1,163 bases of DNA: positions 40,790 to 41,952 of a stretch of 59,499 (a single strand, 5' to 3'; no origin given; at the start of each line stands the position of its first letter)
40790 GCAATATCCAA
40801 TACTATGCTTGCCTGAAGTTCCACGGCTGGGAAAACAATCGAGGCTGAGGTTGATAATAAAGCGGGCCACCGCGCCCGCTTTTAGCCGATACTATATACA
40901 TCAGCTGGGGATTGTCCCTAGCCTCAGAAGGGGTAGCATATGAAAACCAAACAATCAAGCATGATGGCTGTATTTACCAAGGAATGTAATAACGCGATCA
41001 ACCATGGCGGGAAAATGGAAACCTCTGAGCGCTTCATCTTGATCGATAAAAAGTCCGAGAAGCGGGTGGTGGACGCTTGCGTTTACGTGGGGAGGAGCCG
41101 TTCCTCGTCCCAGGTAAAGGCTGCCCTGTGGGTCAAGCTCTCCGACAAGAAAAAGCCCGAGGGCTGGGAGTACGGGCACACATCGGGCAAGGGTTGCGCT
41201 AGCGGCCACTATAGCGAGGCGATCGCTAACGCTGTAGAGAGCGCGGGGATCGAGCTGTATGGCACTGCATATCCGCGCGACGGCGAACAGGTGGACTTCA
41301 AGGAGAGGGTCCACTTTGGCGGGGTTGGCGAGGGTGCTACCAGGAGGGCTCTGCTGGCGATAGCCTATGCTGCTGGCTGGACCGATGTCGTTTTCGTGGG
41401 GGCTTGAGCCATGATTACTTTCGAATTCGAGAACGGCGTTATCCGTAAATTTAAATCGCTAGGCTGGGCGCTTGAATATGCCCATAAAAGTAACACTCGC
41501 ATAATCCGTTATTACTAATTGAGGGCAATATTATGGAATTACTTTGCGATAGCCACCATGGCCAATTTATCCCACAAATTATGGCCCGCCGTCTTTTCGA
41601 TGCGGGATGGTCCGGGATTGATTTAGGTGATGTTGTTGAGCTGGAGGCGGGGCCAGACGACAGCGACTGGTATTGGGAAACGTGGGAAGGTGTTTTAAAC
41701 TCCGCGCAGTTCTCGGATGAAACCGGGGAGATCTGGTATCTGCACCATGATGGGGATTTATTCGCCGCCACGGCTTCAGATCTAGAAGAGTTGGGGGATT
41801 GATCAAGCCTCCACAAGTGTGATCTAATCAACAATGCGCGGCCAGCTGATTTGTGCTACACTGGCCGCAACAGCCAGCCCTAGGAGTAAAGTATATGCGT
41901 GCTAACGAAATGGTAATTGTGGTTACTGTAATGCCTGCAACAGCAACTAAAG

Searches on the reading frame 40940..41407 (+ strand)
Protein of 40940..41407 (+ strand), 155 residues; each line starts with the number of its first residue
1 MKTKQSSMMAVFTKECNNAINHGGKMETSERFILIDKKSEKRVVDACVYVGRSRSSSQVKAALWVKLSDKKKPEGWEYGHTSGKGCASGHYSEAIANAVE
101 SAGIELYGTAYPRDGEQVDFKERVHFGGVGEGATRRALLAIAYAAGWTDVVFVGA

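Call 10: search_protein_families(library=phrogs, proteins=[window:40940-41407:+], max_evalue=0.01)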
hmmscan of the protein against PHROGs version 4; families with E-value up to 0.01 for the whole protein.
window:40940-41407:+ (155 aa): 0 families

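Call 11: search_protein_families(library=pfam, proteins=[window:40940-41407:+], max_evalue=0.01)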
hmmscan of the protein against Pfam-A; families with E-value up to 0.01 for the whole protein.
window:40940-41407:+ (155 aa): 0 families

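Call 31: search_dna_similar(query=window:40940-41407:+, collection=phages, mode=protein, max_rows=40, rows=spread)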
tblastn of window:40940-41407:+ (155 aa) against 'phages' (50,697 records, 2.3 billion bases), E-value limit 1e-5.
Records with a match: 1; places in all: 1; records where one place covers at least 80% of the query: 1.
Best place of each record, by identity: 60-80% 1.
By first word of the organism name: Aeromonas 1.
By host as written in the record: - 1.
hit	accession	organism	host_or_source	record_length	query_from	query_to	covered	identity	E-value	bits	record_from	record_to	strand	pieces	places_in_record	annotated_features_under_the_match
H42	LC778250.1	Aeromonas phage phiWae15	filtration agent for carassius auratus ...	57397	1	155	100%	73.0%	6e-67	225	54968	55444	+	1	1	hypothetical protein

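Call 44: find_homologous_proteins(query=window:40940-41404:+, max_evalue=0.001)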
Query window:40940-41404:+ (155 aa): 120 proteins with E <= 0.001 among 147 candidates.
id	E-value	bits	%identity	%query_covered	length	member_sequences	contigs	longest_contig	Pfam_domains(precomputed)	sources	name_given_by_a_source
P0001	6.6e-90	317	92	99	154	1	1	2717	-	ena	-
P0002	1.2e-89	316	94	100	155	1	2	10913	-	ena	-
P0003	5.5e-88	310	90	100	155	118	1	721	-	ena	-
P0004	2.9e-86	305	88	100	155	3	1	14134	-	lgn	-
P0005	5.6e-86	304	89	99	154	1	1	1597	-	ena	-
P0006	2.1e-85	302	88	100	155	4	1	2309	-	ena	-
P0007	1.9e-81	289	86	100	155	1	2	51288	-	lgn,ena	-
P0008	4.5e-81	288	85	100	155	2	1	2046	-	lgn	-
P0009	1.5e-75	270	81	100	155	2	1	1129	-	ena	-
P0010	2.2e-74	266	81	100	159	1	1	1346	-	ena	-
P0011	4.3e-71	256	79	99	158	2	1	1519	-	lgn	-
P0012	1.1e-70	254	76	100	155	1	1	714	-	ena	-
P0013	1.3e-70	254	90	83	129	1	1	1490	-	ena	-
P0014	1.4e-70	254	75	100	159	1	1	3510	-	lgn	-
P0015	5.4e-69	249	74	100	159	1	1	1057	-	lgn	-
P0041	6.1e-65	236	72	100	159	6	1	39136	-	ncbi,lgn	-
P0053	9.0e-64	232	70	99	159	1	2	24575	-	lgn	-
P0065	1.1e-59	219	67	99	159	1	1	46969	-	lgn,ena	-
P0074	5.1e-43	165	54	100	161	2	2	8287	-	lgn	-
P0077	9.9e-37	144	52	99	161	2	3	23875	-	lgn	-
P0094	4.9e-29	119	47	98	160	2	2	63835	-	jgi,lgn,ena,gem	-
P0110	2.8e-22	97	45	99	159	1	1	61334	-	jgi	jgi:hypothetical protein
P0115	2.2e-19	88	41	99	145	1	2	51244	-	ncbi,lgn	-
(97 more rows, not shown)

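Call 45: find_encoding_contigs(protein=P0007, flank=4000, max_places=2)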
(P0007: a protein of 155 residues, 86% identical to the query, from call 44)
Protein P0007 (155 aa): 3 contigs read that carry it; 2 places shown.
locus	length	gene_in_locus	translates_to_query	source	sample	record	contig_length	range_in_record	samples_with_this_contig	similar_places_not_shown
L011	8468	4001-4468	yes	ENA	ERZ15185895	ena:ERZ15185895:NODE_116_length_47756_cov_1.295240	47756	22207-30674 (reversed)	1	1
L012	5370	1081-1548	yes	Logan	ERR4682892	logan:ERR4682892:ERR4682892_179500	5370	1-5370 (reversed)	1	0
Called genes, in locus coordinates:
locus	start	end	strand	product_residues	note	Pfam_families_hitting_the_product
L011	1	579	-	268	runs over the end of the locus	-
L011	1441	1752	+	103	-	-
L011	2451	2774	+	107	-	-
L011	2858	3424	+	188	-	-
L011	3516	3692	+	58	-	-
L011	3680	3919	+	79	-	-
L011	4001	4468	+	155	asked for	-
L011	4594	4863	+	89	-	-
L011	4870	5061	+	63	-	-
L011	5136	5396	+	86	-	-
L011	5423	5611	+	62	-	-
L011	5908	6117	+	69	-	-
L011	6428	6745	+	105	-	-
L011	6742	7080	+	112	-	-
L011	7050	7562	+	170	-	-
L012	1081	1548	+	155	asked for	-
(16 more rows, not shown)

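Call 46: find_encoding_contigs(protein=P0041, flank=4000, max_places=2)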
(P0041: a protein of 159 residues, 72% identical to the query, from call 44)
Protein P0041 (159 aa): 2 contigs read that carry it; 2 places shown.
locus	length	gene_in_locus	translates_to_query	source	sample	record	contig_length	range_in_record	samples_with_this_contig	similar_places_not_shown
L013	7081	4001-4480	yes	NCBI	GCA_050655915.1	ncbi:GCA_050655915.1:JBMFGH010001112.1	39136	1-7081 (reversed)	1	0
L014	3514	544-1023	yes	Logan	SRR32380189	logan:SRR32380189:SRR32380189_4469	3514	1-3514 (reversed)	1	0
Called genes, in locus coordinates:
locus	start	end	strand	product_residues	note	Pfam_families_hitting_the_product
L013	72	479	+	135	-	-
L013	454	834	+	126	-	-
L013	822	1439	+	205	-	PF13384:HTH_23 (faint)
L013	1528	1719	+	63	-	-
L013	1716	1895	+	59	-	-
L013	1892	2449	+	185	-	-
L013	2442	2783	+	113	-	-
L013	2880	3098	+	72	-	-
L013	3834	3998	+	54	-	-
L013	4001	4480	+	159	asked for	-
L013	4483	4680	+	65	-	-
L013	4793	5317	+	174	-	-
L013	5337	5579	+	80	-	-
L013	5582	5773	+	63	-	-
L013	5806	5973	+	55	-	-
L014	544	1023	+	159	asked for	-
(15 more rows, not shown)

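Call 47: find_encoding_contigs(protein=P0065, flank=4000, max_places=2)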
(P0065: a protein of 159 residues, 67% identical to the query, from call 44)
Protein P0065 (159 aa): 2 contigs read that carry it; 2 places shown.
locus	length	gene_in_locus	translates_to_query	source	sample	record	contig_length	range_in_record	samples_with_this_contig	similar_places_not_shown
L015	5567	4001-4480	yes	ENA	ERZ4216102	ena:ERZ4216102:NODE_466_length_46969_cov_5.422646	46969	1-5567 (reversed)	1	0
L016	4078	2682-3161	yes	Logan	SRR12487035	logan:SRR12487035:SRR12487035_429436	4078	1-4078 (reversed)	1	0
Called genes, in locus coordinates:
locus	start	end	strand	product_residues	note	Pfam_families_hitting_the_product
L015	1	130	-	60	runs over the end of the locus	-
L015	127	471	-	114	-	-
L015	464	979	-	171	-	-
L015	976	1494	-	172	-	-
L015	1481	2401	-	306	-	-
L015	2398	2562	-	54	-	-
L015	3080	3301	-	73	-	-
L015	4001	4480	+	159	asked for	-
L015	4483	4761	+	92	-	-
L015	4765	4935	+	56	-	-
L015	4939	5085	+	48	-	-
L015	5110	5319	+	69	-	-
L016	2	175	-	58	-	?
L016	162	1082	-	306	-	-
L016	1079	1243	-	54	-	-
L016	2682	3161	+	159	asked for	-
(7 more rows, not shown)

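Call 56: find_encoding_contigs(protein=P0094, flank=4000, max_places=1)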
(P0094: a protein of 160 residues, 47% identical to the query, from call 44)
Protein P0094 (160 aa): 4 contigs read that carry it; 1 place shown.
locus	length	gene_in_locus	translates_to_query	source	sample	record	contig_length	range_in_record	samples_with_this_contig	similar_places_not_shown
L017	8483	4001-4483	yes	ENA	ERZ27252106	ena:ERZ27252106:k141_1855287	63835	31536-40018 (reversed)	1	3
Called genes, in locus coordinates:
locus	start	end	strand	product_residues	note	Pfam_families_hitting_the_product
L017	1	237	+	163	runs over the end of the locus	PF15891:Nuc_deoxyri_tr2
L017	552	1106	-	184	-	-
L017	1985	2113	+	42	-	-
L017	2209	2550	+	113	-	-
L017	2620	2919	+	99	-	PF23790:Kyano_Gp96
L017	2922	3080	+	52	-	-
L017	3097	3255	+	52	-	-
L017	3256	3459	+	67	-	-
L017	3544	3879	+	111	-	-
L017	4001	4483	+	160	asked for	-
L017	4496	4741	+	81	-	-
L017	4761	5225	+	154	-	-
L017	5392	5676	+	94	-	-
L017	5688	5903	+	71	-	-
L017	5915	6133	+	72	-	-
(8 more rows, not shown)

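Call 57: find_encoding_contigs(protein=P0110, flank=4000, max_places=1)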
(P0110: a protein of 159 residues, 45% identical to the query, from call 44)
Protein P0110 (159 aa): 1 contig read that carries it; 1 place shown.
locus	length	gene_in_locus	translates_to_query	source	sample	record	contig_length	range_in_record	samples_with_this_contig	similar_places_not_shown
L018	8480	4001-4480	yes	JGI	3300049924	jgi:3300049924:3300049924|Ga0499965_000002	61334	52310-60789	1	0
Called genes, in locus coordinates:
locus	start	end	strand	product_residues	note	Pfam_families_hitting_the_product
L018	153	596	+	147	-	-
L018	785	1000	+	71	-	-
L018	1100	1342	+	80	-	-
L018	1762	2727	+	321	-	-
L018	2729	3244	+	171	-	-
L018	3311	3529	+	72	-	-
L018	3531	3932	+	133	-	-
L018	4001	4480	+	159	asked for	-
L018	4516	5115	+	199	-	-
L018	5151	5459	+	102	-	-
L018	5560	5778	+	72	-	-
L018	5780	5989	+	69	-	-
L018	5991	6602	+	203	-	-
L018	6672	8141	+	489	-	-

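Call 58: find_encoding_contigs(protein=P0115, flank=4000, max_places=1)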
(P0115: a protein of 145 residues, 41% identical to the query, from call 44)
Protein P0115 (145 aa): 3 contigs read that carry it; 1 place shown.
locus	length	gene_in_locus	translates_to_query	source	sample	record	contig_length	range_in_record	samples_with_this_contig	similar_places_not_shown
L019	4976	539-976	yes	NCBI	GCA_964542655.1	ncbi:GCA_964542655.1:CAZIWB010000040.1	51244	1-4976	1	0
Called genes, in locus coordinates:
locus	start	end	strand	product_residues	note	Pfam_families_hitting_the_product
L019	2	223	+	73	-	?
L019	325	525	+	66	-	-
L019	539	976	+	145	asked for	-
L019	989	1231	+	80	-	-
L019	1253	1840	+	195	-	-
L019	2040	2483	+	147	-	-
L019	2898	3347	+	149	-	-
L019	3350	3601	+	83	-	-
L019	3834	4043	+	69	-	-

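Call 80: find_encoding_contigs(protein=P0053, flank=3500, max_places=2)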
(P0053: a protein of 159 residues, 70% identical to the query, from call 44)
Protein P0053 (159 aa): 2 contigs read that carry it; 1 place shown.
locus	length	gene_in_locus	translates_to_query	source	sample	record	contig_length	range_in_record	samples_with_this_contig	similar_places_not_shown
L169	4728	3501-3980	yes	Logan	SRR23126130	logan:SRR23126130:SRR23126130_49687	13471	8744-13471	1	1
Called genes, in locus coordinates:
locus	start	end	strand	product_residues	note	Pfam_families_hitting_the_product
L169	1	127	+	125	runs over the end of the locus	-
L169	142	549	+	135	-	-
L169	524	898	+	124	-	-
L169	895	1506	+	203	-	PF13384:HTH_23 (faint)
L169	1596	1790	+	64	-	-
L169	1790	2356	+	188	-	-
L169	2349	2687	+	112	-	-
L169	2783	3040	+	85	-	-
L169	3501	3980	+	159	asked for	-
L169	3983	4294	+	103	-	-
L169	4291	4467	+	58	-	-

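Call 81: find_encoding_contigs(protein=P0077, flank=3500, max_places=2)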
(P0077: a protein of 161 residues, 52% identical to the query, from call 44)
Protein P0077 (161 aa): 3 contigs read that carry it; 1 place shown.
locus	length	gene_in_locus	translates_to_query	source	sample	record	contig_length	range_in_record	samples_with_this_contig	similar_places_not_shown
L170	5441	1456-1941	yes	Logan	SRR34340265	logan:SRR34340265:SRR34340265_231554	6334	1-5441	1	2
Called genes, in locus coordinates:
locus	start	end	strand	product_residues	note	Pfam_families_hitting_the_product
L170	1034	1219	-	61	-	-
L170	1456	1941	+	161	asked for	-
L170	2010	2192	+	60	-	-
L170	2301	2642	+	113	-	-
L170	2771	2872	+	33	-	-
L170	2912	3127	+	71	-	-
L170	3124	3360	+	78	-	-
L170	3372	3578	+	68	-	-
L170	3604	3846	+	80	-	-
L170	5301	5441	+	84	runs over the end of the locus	-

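Call 82: find_encoding_contigs(protein=P0074, flank=3500, max_places=2)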
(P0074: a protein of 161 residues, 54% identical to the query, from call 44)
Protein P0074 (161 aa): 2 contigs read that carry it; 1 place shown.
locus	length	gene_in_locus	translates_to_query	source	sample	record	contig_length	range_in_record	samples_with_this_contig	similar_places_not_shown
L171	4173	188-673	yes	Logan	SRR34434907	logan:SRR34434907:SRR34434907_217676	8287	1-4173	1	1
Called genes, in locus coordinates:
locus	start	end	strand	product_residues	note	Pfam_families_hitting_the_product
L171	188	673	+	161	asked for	-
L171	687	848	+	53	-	-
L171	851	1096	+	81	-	-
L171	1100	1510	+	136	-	-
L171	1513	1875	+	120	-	-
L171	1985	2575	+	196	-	-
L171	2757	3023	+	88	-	-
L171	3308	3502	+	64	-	-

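Call 88: search_solved_structures(query=A2, max_evalue=1)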
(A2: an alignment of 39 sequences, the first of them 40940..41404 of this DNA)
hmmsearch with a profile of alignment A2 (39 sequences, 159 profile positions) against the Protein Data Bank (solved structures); distinct sequences matched with E-value up to 1: 1.
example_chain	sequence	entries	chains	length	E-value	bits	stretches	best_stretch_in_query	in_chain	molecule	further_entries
2eh1_A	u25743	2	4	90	0.84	12.8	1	123-151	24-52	Stage V sporulation protein S (SpoVS) related protein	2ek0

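Call 95: predict_structure(alignment_id=A2)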
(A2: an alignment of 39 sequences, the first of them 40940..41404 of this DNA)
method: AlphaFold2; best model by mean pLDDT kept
length: 155 residues; sequences in the alignment: 39
mean_pLDDT: 92.9   pTM: 0.90
mean pLDDT of the five models: 92.9, 92.7, 92.3, 91.2, 88.7
residues with pLDDT >= 90: 119; 70-90: 34; 50-70: 2; < 50: 0
segments of 3 or more residues with pLDDT < 50: none
pLDDT, mean of each block of 10 residues (from residue 1): 94 96 90 96 96 80 96 89 93 96 96 86 91 96 97 94
secondary structure, 60 per line:
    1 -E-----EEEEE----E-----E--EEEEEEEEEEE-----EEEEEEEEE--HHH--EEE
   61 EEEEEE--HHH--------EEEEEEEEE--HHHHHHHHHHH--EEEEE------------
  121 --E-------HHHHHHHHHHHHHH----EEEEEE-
elements in order: E8-12 E26-36 E42-50 E58-66 E80-88 H91-101 E104-108 H131-144 E149-154

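Call 97: fold_search(model_id=the predicted structure, library=pdb)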
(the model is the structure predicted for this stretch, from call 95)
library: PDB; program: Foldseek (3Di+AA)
matches with E <= 10: 573; with E <= 0.001: 0
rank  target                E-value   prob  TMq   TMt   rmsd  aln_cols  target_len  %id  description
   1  6jx7_A                3.4e-02  0.11  0.17  0.03  15.5       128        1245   10  Cryo-EM structure of spike protein of feline infectious peritonitis virus strain UU4 (released 2020-01-15)
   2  6yoa_B                9.0e-02  0.06  0.11  0.16  14.9        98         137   12  Lig v 1 structure and the inflammatory response to the Ole e 1 protein family (released 2020-05-13)
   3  8k98_D                1.8e-01  0.10  0.13  0.17  10.8        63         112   16  Cryo-EM structure of DSR2-TTP (released 2024-05-01)
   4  3pyc                  2.4e-01  0.06  0.14  0.15  15.2        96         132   11  Crystal structure of human SMURF1 C2 domain (released 2011-04-06)
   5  8wqp_A                3.0e-01  0.03  0.13  0.10  17.3       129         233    9  Cryo-EM structure of T. pseudonana PyShell helical tube (released 2024-10-09)
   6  1euo                  3.2e-01  0.06  0.18  0.16  14.3       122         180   15  Crystal structure of nitrophorin 2 (prolixin-S) (released 2000-05-10)
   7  9e2x_4                3.4e-01  0.04  0.17  0.06  18.5       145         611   10  Cryo-EM structure of yeast CMG helicase stalled at G4-containing DNA template, state 2 (released 2025-03-19)
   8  6r99_A                3.9e-01  0.07  0.19  0.13  12.8       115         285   10  Crystal Structure of Human CLN protein 5 (Ceroid Lipofuscinosis Neuronal Protein 5) (released 2020-04-22)
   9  4ywm_A                4.1e-01  0.06  0.15  0.11  17.3       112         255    8  Pyrococcus furiosus MCM N-terminal domain beta-turn triple mutant pentameric ring (released 2015-09-23)
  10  1pm1                  4.6e-01  0.07  0.17  0.15  13.6       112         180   13  Crystal structure of nitrophorin 2 L122V/L132V mutant complex with imidazole (released 2004-06-22)
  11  9hz7_M                4.9e-01  0.02  0.09  0.10  14.6       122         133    7  Agrobacterium phage 7-7-1 tail (released 2025-12-10)
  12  8b9d_3                5.6e-01  0.05  0.17  0.07  18.1       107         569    8  Human replisome bound by Pol Alpha (released 2023-08-09)
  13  9c6g_3                5.6e-01  0.04  0.15  0.05  18.6        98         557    7  Mcm double hexamer from human (released 2025-08-27)
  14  8s0a_3                5.9e-01  0.04  0.14  0.05  18.3        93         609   10  H. sapiens MCM2-7 hexamer bound to double stranded DNA (released 2024-10-02)
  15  9e2w_4                6.3e-01  0.07  0.21  0.07  17.3       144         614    8  Cryo-EM structure of yeast CMG helicase stalled at G4-containing DNA template, state 1 (released 2025-03-26)
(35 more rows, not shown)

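Call 106: fold_search(model_id=the predicted structure, library=viral)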
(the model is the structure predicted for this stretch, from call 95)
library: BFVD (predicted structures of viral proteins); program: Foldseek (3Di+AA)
matches with E <= 10: 768; with E <= 0.001: 5
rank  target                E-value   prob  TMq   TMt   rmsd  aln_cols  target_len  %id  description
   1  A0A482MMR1            2.6e-10  1.00  0.71  0.81   3.3       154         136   26  Uncharacterized protein [Burkholderia phage BcepSauron]
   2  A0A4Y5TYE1            2.6e-06  1.00  0.54  0.62   5.6       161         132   16  Uncharacterized protein [Escherichia phage vB_EcoM-ECP26]
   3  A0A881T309            5.6e-05  1.00  0.54  0.63   5.0       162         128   15  (no name in the UniProt tables at hand)
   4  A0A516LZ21            1.9e-04  1.00  0.51  0.54   6.6       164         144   15  (no name in the UniProt tables at hand)
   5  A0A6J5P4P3            3.9e-04  0.99  0.31  0.37  11.4       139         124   17  Uncharacterized protein [uncultured Caudovirales phage]
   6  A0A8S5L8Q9            3.5e-03  1.00  0.53  0.59   5.9       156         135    9  Uncharacterized protein [Siphoviridae sp. ctjfQ5]
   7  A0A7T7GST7            1.7e-02  0.44  0.28  0.23  12.8       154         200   12  (no name in the UniProt tables at hand)
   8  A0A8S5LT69            1.9e-02  0.15  0.13  0.09  14.5        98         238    7  Uncharacterized protein [Myoviridae sp. ct25F5]
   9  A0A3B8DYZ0            4.5e-02  0.30  0.27  0.12  12.1       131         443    4  (no name in the UniProt tables at hand)
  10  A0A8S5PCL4            7.0e-02  0.08  0.12  0.14  15.9        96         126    8  Adhesin [Siphoviridae sp. ctc6d98]
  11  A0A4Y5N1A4            7.9e-02  0.25  0.29  0.10  11.8       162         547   14  Tail fibers protein [Lactococcus phage CHPC971]
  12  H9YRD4                7.9e-02  0.08  0.15  0.18  15.7       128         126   10  (no name in the UniProt tables at hand)
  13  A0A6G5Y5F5            8.9e-02  0.28  0.31  0.13  11.2       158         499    8  (no name in the UniProt tables at hand)
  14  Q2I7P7                1.2e-01  0.23  0.27  0.29   9.3       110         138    8  Putative tail component [Streptococcus phage 700P1]
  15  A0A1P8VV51            2.0e-01  0.14  0.17  0.31  11.1        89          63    8  (no name in the UniProt tables at hand)
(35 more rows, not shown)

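Call 107: find_related_loci(query=A2, collection=viral_contigs, flank=4000)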
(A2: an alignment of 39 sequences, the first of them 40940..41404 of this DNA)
Query A2 (155 aa) in viral_contigs; peptide patterns used: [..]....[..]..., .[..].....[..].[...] (x = any residue, [..] = any of these).
94 stretches matched a pattern; 13 encode a relative of the query (tblastn E <= 1e-3); 13 distinct loci.
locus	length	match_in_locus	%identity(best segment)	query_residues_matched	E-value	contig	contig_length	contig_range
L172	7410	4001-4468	50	1-153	4e-43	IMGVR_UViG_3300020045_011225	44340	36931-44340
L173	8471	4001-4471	47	1-152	3e-36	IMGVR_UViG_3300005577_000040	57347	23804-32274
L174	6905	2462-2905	45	5-151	8e-26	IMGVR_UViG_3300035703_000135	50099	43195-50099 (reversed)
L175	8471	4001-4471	45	1-153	5e-25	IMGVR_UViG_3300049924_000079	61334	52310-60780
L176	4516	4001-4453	40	4-153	3e-24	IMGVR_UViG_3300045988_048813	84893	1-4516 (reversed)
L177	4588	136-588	37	4-153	2e-22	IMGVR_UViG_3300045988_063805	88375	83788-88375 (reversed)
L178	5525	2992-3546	33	1-146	1e-17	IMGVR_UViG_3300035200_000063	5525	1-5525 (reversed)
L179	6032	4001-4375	32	25-153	2e-15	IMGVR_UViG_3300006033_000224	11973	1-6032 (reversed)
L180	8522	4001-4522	30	11-146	1e-14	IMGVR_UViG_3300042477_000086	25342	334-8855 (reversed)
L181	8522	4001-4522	30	11-146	1e-14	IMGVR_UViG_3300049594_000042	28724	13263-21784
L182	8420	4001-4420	37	7-149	8e-14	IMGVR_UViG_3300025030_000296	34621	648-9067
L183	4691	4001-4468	37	8-147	4e-13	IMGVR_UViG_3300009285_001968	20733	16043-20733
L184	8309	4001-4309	32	49-141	3e-7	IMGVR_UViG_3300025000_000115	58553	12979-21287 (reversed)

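Call 112: find_encoding_contigs(protein=P0077, flank=10000, max_places=4)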
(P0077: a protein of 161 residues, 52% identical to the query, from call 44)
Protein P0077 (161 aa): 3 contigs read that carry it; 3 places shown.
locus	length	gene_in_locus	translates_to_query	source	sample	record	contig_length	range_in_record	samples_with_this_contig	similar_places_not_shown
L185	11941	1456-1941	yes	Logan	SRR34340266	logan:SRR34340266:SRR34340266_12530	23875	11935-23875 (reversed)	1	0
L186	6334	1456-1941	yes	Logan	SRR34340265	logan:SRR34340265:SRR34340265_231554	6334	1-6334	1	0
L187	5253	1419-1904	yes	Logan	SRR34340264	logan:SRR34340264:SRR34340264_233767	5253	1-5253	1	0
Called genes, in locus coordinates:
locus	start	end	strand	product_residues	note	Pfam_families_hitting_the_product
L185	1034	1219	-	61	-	-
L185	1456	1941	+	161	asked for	-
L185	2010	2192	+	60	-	-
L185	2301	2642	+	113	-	-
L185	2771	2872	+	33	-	-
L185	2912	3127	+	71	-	-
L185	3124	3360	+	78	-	-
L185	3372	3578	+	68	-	-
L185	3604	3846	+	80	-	-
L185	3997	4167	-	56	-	-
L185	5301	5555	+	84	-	-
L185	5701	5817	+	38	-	-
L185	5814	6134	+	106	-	-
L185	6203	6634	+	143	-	-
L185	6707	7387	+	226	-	-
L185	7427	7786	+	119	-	-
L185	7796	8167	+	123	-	-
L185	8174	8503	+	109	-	-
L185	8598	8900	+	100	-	-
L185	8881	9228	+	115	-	-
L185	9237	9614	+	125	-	-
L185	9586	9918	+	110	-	-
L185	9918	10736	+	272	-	PF00303:Thymidylat_synt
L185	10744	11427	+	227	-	-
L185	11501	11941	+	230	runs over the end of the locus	PF02562:PhoH, PF13245:AAA_19 (weak), PF13604:AAA_30 (faint)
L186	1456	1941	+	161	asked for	-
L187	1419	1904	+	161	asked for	-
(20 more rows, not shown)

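Call 115: search_dna_similar(query=L185:9918-10736:+, collection=phages, mode=protein, max_rows=12)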
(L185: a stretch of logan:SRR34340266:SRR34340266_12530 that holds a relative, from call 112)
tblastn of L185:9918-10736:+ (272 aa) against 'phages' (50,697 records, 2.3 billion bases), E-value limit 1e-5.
Records with a match: 4425; places in all: 5563; records where one place covers at least 80% of the query: 3916.
Best place of each record, by identity: 60-80% 22; <60% 4403.
By first word of the organism name: Escherichia 937; Salmonella 523; Vibrio 483; Klebsiella 398; Bacillus 333; Erwinia 159; Pseudomonas 141; Aeromonas 118; Shigella 116; Acinetobacter 114; and 99 more.
By host as written in the record: - 745; Escherichia coli 363; Klebsiella pneumoniae 140; Erwinia amylovora 93; Salmonella enterica subsp. enterica serovar Enteritidis PT1 58; Microbacterium foliorum NRRL B-24224 55; Salmonella enterica 53; Escherichia coli O157:H7 50; and 982 more.
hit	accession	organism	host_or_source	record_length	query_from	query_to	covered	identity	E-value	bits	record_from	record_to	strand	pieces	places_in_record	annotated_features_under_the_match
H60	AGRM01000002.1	Salmonella enterica subsp. houtenae str. ATCC BAA-1581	Homo sapiens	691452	1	272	100%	66.8%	2e-121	386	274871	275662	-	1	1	thymidylate synthase | hypothetical protein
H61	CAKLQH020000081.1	Acinetobacter phage MD-2021a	not known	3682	1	272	100%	66.4%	3e-125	389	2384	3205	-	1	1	thyA_2: thymidylate synthetase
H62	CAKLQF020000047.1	Acinetobacter phage MD-2021a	not known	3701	1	272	100%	66.4%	3e-125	389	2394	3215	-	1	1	thyA_2: thymidylate synthetase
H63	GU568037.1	Deep-sea thermophilic phage D6E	-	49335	1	272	100%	64.6%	6e-117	374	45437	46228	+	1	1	thymidylate synthase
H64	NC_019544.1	Deep-sea thermophilic phage D6E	-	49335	1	272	100%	64.6%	6e-117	374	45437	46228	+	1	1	thymidylate synthase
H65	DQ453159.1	Geobacillus virus E2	Geobacillus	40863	1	272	100%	63.9%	1e-114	367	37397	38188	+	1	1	putative thymidylate synthase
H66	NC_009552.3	Geobacillus virus E2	Geobacillus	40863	1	272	100%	63.9%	1e-114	367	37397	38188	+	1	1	thymidylate synthase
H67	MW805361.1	Paraglaciecola Antarctic GD virus 1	Paraglaciecola sp. strain IceBac 372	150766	1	272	100%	63.5%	4e-116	372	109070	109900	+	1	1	thymidylate synthase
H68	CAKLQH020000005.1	Acinetobacter phage MD-2021a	not known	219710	1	272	100%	61.8%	3e-111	357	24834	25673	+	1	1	thyA_1: thymidylate synthetase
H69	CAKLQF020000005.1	Acinetobacter phage MD-2021a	not known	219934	1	272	100%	61.8%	3e-111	357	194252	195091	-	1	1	thyA_1: thymidylate synthetase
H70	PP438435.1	Dolichospermum phage Dfl-JY45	Dolichospermum flos-aquae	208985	1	272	100%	61.7%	4e-111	357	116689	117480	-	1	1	thymidylate synthase | hypothetical protein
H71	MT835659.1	Bacteriophage sp.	human fecal samples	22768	4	272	99%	62.4%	4e-109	351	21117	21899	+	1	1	record has no annotation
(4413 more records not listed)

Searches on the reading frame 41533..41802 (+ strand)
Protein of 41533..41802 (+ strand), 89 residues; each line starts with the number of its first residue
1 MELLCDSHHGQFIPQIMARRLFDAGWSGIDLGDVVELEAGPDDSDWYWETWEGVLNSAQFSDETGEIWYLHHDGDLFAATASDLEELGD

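Call 10: search_protein_families(library=phrogs, proteins=[window:41533-41802:+], max_evalue=0.01)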
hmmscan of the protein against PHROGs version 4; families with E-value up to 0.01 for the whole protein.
window:41533-41802:+ (89 aa): 1 family
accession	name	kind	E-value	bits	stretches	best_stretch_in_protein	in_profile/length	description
phrog_21544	-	unknown function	5.4e-24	85.7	1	2-81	7-85/110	-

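Call 11: search_protein_families(library=pfam, proteins=[window:41533-41802:+], max_evalue=0.01)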
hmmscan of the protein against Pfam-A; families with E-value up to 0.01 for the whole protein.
window:41533-41802:+ (89 aa): 0 families
